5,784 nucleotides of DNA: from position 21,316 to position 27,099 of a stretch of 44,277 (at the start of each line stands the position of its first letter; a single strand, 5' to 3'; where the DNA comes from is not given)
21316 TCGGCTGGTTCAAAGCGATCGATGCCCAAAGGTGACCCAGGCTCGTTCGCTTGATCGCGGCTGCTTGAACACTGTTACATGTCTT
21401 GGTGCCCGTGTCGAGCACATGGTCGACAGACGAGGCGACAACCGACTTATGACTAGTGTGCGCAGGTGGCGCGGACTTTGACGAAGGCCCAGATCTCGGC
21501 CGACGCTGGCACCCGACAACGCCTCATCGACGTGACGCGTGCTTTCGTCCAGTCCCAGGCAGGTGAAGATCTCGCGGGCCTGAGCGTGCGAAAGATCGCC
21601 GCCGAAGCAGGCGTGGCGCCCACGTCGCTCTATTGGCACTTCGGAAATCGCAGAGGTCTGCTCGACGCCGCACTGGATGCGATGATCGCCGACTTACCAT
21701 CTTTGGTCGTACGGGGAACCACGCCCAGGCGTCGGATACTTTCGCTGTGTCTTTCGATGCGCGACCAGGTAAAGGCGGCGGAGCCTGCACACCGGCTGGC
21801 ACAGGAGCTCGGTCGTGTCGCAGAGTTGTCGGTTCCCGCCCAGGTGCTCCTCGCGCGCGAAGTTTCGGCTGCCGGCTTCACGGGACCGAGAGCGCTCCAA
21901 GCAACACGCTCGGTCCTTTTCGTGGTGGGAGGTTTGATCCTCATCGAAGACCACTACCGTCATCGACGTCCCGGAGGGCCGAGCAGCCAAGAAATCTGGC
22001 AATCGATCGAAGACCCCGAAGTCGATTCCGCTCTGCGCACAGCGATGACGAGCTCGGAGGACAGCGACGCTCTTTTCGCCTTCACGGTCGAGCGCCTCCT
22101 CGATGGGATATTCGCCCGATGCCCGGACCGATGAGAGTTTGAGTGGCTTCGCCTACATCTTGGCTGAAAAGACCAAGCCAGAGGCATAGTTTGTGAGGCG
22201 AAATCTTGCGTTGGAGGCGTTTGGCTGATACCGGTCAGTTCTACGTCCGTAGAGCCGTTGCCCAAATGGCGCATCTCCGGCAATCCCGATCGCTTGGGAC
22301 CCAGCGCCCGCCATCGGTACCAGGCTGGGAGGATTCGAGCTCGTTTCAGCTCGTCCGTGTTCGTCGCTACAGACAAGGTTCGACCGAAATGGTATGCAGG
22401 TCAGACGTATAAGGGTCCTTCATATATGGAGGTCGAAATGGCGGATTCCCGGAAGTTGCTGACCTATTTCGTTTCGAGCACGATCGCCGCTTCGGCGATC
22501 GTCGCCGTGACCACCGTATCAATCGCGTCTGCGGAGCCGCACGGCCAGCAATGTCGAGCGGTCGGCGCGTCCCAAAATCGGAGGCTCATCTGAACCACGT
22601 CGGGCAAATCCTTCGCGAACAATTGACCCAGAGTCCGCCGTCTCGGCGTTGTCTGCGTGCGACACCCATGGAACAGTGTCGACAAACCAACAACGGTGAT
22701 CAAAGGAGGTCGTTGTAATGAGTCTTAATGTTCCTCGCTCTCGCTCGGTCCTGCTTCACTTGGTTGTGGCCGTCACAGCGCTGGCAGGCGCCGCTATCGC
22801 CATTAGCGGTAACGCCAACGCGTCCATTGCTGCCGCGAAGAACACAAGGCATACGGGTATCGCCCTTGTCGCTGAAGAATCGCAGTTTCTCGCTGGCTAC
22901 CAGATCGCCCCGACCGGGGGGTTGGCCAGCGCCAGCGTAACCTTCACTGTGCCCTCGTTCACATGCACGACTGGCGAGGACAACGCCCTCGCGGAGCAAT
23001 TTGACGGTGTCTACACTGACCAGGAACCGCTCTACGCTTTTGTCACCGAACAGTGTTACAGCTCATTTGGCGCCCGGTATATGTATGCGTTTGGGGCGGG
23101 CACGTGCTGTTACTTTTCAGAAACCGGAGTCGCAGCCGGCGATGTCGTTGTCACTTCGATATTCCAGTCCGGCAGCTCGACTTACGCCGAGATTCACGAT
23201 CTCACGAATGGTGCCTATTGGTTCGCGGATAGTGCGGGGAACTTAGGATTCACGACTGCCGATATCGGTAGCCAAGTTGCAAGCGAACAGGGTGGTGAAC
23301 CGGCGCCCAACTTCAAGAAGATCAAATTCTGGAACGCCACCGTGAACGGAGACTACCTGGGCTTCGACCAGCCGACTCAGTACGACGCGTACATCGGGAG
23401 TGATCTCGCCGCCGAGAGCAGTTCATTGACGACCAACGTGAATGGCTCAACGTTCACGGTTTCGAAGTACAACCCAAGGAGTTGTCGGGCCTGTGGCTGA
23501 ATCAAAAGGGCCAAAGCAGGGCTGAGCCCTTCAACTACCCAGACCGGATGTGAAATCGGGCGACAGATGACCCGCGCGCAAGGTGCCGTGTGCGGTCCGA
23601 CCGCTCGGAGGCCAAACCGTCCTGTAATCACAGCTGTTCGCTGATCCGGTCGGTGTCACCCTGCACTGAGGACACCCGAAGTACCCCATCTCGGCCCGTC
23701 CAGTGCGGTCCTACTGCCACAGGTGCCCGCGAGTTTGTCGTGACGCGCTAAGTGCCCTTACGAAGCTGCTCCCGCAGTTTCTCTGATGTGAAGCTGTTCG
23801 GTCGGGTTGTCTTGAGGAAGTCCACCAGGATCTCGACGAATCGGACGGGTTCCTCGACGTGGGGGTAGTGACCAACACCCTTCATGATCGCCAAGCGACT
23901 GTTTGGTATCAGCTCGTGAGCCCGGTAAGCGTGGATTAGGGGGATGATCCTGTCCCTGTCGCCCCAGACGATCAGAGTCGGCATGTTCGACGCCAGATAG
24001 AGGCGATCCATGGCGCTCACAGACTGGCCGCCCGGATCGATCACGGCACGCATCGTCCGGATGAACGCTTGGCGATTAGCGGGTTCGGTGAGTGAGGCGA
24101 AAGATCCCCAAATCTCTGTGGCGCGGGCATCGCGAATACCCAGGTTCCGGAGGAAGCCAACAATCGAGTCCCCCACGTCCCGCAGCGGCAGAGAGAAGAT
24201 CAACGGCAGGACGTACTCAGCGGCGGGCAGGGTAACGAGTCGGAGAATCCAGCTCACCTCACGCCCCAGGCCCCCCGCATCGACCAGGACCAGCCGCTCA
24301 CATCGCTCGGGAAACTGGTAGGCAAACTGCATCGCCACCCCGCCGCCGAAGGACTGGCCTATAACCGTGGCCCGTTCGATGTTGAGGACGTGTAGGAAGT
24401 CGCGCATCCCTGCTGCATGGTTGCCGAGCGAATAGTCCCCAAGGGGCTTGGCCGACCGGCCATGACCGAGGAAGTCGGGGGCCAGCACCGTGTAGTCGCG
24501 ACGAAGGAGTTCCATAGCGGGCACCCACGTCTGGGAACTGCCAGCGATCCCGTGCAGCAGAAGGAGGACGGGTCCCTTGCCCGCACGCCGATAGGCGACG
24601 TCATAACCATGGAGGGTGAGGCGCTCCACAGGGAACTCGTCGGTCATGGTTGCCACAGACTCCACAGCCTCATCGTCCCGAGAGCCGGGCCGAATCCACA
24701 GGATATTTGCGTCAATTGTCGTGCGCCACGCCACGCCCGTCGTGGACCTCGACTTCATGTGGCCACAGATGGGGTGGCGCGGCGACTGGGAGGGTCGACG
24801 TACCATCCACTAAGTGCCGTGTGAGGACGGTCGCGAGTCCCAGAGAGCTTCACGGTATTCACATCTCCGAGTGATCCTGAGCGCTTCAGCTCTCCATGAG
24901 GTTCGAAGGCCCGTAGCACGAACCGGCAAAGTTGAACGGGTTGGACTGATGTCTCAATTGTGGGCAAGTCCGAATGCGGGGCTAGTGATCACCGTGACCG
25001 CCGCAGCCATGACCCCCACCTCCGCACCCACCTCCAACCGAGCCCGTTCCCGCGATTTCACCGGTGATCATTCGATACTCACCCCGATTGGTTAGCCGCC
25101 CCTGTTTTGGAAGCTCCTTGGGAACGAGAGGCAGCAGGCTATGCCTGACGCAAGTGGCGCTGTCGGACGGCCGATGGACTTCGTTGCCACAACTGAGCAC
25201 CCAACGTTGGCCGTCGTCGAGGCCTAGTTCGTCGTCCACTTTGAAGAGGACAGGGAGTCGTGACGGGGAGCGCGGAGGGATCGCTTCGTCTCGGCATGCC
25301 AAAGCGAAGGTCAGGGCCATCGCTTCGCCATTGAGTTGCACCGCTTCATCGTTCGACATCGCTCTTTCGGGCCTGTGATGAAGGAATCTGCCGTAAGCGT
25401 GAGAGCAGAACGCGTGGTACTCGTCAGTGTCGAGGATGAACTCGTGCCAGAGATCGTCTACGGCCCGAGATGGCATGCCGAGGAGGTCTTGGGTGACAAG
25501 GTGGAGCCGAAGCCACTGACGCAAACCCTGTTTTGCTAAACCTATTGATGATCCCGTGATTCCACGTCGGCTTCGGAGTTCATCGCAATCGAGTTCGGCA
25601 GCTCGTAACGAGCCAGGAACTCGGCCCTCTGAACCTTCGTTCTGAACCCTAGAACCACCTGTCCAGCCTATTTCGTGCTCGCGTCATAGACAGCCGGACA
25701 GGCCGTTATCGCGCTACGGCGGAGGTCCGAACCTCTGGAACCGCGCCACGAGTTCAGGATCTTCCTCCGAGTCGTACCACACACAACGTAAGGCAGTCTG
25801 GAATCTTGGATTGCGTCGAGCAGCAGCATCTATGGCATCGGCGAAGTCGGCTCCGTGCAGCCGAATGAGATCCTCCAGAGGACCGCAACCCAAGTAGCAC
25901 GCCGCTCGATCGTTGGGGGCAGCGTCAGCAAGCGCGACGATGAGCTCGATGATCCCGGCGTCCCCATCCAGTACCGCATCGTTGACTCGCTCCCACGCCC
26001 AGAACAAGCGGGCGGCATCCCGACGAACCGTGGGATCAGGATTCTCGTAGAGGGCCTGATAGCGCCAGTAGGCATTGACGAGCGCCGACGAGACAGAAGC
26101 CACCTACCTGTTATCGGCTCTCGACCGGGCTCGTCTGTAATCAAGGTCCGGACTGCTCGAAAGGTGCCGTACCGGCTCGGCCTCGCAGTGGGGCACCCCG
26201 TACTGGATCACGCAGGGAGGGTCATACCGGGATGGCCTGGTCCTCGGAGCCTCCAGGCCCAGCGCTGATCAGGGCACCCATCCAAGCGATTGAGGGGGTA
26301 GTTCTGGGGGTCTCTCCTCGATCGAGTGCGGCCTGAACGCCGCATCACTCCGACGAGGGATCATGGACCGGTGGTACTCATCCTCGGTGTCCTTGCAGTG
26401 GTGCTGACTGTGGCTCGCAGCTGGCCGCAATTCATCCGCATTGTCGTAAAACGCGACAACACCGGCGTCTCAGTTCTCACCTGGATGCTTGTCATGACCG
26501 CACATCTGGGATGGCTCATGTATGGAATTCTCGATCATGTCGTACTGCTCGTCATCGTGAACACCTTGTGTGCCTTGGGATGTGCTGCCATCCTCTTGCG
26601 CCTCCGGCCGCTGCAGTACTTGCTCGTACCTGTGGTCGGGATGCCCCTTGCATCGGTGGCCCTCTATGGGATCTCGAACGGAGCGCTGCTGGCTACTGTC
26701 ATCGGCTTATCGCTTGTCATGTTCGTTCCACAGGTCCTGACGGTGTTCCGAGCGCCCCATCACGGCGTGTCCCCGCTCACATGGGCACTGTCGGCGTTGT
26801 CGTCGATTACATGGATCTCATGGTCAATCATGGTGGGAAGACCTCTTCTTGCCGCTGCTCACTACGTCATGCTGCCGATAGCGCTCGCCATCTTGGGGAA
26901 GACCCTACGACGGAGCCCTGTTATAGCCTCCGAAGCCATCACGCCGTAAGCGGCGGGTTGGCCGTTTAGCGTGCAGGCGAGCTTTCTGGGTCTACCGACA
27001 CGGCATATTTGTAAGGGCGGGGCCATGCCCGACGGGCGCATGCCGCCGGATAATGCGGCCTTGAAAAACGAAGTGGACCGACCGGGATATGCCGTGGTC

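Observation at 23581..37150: Co-oriented ~115-nt structured repeat separates 12 single-gene units: a cassette-array-like locus with a non-canonical repeat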

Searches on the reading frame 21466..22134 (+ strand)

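Call 8: search_protein_families(library=pfam, proteins=[window:21466-22134:+], max_evalue=0.01)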
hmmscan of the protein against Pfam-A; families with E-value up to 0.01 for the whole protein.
window:21466-22134:+ (222 aa): 2 families
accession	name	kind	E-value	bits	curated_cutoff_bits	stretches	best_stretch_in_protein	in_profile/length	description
PF00440.29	TetR_N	-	3.3e-10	40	24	1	36-69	14-47/47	Bacterial regulatory proteins, tetR family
PF02909.22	TetR_C_1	-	0.0021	18.4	21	1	133-217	55-144/146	Tetracyclin repressor-like, C-terminal domain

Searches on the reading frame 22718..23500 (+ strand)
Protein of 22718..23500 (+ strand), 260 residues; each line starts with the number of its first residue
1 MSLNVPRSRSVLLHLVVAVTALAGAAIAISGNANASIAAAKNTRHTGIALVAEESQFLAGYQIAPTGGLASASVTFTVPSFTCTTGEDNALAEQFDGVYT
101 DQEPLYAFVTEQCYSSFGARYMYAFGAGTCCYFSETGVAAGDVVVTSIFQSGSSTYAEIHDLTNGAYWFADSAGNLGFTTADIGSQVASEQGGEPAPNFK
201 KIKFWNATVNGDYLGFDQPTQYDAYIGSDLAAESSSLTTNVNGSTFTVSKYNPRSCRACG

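Call 8: search_protein_families(library=pfam, proteins=[window:22718-23500:+], max_evalue=0.01)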
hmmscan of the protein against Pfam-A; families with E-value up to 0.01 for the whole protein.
window:22718-23500:+ (260 aa): 1 family
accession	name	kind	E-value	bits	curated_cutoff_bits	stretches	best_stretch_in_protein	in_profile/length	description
PF01828.24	Peptidase_A4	-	0.00014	21.8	22.3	1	59-224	4-184/206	Peptidase A4 family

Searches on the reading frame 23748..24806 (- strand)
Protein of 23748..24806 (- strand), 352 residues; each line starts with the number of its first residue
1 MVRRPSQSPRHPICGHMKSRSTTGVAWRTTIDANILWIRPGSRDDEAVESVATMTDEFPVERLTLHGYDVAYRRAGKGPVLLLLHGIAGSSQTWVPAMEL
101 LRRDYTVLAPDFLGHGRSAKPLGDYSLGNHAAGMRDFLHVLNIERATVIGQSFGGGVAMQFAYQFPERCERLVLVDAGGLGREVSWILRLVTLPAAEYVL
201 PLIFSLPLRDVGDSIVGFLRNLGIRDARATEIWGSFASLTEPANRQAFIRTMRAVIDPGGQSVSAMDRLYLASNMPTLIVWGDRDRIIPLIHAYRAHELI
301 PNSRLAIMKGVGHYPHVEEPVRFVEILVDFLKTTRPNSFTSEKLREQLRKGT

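Call 8: search_protein_families(library=pfam, proteins=[window:23748-24806:-], max_evalue=0.01)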
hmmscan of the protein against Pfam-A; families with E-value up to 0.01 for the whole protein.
window:23748-24806:- (352 aa): 5 families
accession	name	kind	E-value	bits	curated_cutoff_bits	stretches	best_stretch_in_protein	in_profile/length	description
PF00561.26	Abhydrolase_1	-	1.5e-33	117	25.8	2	79-184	1-107/245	alpha/beta hydrolase fold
PF12697.13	Abhydrolase_6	-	1.3e-22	82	26.3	1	81-325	1-216/217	Alpha/beta hydrolase family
PF12146.15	Hydrolase_4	-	5.9e-12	45.8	27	1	80-178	6-110/239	Serine aminopeptidase, S33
PF04083.22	Abhydro_lipase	-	0.0053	16.7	27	1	73-95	38-60/63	Partial alpha/beta-hydrolase lipase region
PF03096.20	Ndr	-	0.0092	15.2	23.3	0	103-178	54-133/283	Ndr family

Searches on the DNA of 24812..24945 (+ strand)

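Call 87: search_dna_similar(query=window:24812-24945:+, collection=plasmids, mode=distant, max_evalue=0.01, max_rows=10)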
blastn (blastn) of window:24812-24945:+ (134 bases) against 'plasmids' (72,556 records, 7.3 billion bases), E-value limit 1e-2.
No match.

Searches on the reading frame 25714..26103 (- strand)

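Call 8: search_protein_families(library=pfam, proteins=[window:25714-26103:-], max_evalue=0.01)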
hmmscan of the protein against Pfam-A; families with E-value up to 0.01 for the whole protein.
window:25714-26103:- (129 aa): 1 family
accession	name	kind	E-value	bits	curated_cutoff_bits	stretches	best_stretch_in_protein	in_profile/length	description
PF21746.2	DUF6869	-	2.6e-16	59.8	30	1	29-124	7-101/107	Family of unknown function (DUF6869)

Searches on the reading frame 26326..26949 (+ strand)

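Call 8: search_protein_families(library=pfam, proteins=[window:26326-26949:+], max_evalue=0.01)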
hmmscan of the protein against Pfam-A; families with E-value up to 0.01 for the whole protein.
window:26326-26949:+ (207 aa): 1 family
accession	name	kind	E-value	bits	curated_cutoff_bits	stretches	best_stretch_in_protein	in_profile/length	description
PF04193.19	PQ-loop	-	1.2e-07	31.8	22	1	18-71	3-56/61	PQ loop repeat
